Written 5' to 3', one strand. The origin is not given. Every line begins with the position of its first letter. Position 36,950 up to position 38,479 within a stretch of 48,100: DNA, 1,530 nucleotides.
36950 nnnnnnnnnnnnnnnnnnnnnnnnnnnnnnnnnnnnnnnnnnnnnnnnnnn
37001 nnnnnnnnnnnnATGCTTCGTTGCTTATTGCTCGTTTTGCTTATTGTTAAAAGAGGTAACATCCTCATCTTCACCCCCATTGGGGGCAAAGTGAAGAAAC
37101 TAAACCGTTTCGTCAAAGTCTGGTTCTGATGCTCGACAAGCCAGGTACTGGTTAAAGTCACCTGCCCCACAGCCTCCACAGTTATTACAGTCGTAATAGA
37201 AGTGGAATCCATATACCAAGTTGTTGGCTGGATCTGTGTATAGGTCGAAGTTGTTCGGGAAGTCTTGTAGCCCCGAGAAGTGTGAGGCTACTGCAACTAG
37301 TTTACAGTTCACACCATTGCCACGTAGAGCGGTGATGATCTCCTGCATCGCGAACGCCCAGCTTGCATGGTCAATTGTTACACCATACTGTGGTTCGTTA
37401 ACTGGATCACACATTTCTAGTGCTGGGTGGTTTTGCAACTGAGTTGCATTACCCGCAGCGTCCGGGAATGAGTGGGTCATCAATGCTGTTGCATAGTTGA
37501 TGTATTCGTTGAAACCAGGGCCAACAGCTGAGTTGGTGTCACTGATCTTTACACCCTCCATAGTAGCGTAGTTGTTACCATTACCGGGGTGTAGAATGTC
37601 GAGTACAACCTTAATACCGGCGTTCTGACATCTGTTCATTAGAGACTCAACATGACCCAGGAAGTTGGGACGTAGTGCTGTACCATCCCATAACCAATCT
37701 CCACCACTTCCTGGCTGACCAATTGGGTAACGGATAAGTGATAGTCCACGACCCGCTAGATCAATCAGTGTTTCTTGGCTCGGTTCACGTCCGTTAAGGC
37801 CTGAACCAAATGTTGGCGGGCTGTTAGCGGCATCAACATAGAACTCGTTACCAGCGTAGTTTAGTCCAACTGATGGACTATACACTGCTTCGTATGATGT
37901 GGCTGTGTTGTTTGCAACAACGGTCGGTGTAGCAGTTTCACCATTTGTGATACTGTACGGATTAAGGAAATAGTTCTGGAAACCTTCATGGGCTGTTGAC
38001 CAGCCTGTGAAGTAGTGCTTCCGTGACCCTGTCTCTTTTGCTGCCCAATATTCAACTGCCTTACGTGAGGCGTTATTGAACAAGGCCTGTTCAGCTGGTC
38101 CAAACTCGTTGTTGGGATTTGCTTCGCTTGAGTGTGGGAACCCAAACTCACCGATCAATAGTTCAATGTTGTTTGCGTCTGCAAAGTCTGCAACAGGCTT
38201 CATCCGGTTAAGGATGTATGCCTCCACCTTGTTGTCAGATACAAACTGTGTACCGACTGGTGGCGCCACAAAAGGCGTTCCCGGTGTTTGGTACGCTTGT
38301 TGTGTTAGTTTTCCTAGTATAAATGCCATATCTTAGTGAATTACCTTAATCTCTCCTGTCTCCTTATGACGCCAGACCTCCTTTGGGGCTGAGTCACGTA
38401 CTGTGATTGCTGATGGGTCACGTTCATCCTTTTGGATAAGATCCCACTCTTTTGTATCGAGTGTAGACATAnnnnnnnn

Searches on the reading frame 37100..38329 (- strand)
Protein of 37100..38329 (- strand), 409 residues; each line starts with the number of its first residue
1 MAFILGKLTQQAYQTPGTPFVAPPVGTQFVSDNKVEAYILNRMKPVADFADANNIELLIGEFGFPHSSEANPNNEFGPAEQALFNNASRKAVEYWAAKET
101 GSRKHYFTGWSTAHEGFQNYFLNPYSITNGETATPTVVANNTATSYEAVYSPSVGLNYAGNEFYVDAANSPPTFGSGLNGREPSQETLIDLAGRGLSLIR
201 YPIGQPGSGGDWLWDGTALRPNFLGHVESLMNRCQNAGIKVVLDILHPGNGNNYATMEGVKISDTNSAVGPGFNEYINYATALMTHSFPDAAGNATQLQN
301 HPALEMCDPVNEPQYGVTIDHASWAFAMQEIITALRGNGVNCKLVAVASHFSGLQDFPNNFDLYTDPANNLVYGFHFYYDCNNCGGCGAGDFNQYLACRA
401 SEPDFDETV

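Call 42: search_protein_families(library=pfam, proteins=[window:37100-38329:-], max_evalue=0.001)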
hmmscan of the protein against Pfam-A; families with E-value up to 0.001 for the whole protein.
window:37100-38329:- (409 aa): 1 family
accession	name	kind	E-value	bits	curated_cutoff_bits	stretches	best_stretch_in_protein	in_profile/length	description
PF00150.24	Cellulase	-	2.8e-14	53.7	23.5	1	181-383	19-200/272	Cellulase (glycosyl hydrolase family 5)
